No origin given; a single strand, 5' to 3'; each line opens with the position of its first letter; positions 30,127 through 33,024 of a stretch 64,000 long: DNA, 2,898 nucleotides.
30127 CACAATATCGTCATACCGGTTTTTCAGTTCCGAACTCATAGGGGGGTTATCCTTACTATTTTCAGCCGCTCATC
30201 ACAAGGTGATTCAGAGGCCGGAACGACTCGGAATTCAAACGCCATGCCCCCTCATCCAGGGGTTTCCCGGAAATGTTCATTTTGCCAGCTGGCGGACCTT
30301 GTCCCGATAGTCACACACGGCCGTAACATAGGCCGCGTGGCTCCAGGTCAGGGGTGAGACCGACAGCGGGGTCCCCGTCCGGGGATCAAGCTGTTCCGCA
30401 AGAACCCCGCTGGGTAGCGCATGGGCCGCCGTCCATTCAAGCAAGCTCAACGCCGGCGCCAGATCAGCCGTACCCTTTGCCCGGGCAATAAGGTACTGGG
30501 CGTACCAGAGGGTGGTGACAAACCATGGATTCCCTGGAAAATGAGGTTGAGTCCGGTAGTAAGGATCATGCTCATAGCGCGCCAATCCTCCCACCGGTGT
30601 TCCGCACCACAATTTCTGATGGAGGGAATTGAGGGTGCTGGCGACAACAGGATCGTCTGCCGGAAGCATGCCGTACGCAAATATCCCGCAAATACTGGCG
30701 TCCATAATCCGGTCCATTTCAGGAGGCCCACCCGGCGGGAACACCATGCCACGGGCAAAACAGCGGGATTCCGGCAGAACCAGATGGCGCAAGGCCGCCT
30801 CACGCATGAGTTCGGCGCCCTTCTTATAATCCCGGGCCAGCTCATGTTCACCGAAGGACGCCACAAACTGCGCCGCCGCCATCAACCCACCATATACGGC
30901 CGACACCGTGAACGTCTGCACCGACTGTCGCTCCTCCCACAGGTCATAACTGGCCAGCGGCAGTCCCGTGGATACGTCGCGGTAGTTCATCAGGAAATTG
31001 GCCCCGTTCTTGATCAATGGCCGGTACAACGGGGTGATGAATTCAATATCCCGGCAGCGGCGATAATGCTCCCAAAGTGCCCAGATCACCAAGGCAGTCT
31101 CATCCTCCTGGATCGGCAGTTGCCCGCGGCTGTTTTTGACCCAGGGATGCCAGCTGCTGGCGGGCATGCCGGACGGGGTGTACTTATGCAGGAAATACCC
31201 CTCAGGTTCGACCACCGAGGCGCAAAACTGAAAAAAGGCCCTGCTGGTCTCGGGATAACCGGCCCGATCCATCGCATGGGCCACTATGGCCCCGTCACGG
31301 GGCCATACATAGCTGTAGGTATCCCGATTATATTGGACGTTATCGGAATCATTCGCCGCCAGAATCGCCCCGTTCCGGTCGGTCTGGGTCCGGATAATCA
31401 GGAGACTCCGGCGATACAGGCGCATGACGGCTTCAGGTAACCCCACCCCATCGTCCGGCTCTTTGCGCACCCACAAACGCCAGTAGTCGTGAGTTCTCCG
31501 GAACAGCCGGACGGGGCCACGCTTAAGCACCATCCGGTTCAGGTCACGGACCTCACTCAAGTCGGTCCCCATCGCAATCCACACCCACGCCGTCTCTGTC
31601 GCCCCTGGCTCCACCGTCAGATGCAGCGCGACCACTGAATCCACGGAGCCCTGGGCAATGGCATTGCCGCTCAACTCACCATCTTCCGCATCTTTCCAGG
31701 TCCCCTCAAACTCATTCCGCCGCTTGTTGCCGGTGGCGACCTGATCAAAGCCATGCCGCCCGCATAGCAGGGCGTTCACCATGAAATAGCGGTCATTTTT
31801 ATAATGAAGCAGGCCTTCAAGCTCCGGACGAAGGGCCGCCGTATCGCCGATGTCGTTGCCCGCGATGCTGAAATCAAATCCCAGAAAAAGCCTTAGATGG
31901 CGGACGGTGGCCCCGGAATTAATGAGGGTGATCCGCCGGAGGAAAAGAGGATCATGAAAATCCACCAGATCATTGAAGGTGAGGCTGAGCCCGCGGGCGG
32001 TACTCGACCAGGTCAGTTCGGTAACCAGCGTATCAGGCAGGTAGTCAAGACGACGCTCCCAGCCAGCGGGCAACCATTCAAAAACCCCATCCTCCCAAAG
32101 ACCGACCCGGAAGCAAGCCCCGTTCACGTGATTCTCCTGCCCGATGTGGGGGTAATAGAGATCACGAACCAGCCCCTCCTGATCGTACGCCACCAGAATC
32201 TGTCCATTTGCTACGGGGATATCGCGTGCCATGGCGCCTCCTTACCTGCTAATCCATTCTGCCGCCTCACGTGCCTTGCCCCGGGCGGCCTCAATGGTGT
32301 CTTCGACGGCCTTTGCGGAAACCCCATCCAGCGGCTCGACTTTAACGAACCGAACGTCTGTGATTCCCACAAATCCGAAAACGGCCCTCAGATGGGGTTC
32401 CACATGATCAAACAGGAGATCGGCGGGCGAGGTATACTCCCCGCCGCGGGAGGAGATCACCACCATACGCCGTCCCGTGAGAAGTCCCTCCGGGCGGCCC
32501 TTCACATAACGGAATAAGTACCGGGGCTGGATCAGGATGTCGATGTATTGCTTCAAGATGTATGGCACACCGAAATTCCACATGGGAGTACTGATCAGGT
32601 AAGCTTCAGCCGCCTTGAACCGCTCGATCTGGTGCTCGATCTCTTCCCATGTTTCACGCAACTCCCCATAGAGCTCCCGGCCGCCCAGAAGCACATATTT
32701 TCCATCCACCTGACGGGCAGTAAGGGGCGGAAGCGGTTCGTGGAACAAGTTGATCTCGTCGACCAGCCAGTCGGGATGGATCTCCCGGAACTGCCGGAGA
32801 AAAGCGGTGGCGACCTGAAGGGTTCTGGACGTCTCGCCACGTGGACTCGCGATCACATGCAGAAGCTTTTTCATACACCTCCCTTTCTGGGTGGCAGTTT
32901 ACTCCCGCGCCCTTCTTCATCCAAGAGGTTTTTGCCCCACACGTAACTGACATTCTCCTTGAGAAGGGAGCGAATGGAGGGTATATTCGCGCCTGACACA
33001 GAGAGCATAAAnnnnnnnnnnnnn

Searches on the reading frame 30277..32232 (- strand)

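Call 85: search_protein_families(library=pfam, max_evalue=0.00001, proteins=[window:30277-32232:-])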
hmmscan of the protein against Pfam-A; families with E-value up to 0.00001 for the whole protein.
window:30277-32232:- (651 aa): 2 families
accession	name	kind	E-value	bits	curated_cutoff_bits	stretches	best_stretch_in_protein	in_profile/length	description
PF00723.27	Glyco_hydro_15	-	1.3e-29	103.9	22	2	279-586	15-334/427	Glycosyl hydrolases family 15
PF22422.2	MGH1-like_GH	-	6.1e-06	26.5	27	0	442-631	175-356/356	Mannosylglycerate hydrolase MGH1-like glycoside hydrolase domain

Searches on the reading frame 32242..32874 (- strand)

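Call 85: search_protein_families(library=pfam, max_evalue=0.00001, proteins=[window:32242-32874:-])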
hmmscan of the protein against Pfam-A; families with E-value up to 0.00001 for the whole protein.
window:32242-32874:- (210 aa): 2 families
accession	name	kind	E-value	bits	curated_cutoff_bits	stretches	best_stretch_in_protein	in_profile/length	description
PF02525.22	Flavodoxin_2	-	5.3e-43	147.5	27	1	2-203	1-196/198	Flavodoxin-like fold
PF03358.20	FMN_red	-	3.4e-08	33.6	24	1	3-147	2-119/152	NADPH-dependent FMN reductase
